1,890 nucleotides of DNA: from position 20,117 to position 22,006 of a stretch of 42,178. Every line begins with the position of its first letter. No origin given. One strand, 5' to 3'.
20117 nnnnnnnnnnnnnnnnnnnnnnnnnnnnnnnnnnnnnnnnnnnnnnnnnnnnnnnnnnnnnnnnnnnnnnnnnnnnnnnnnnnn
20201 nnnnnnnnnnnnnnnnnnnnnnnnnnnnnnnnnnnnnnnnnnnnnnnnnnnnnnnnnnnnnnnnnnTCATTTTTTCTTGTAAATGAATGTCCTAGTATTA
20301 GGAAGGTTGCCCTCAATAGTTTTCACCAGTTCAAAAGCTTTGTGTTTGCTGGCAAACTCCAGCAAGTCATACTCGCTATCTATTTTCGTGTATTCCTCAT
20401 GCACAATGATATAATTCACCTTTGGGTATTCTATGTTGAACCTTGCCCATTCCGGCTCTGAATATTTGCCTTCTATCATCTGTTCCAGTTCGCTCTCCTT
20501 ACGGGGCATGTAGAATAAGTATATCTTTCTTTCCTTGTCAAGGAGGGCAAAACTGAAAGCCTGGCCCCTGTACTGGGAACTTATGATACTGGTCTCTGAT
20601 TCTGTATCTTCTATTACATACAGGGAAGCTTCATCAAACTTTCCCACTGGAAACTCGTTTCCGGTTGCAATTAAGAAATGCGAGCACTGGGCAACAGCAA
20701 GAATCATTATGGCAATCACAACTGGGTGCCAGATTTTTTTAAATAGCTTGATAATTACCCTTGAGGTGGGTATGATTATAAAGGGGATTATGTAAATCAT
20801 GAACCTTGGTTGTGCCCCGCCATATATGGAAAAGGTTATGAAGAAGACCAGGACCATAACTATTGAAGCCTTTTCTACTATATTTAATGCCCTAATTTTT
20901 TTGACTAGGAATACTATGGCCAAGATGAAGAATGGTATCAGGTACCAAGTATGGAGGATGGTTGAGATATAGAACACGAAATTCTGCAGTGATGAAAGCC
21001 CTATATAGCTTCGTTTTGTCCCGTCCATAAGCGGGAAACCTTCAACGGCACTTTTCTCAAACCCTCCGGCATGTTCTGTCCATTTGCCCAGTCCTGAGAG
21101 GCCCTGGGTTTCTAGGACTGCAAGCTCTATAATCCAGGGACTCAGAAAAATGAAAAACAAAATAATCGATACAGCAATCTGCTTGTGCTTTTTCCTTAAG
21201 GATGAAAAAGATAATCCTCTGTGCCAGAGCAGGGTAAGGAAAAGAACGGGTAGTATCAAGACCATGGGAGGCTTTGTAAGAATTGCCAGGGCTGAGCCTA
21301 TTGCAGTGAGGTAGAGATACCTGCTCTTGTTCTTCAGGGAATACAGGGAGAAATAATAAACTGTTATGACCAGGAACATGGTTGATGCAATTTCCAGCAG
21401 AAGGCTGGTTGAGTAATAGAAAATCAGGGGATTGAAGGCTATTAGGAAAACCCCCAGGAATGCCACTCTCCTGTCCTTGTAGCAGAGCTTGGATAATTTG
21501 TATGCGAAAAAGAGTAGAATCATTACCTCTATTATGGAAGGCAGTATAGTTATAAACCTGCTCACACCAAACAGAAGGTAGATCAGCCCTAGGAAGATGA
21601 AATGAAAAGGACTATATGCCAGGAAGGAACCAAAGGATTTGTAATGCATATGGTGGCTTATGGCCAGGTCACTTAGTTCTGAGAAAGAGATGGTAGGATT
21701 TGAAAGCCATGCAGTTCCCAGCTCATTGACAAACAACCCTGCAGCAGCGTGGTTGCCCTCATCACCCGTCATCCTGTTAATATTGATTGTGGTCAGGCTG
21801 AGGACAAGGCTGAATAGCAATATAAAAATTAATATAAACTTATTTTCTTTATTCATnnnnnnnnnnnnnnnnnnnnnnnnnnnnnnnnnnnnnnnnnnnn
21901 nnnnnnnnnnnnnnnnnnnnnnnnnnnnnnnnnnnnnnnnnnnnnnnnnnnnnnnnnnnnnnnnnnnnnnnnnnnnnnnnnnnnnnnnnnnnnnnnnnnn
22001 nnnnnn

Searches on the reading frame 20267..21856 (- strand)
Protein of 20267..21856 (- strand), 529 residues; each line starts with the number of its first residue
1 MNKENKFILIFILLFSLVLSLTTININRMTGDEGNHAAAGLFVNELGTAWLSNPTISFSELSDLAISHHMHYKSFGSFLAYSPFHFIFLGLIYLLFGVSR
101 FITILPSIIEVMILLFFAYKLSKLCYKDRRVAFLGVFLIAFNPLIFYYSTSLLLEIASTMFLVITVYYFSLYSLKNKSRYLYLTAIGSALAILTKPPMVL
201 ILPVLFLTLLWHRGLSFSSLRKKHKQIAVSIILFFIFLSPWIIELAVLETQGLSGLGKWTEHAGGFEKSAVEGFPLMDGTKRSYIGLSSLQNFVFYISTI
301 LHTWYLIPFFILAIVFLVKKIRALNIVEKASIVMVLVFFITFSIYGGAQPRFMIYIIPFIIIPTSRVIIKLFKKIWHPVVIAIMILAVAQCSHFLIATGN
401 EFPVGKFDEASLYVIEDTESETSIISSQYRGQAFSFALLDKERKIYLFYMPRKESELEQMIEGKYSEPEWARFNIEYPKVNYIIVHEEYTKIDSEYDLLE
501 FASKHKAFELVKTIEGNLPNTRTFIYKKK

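Call 71: search_protein_families(library=pfam, proteins=[window:20267-21856:-], max_evalue=0.00001)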
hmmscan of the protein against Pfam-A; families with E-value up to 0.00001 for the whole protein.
window:20267-21856:- (529 aa): 2 families
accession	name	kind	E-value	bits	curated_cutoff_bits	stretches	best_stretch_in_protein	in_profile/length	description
PF13231.12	PMT_2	-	4.5e-18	66.4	26.1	1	83-242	4-158/160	Dolichyl-phosphate-mannose-protein mannosyltransferase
PF02366.24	PMT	-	4.9e-07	30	22.7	1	105-247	87-236/245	Dolichyl-phosphate-mannose-protein mannosyltransferase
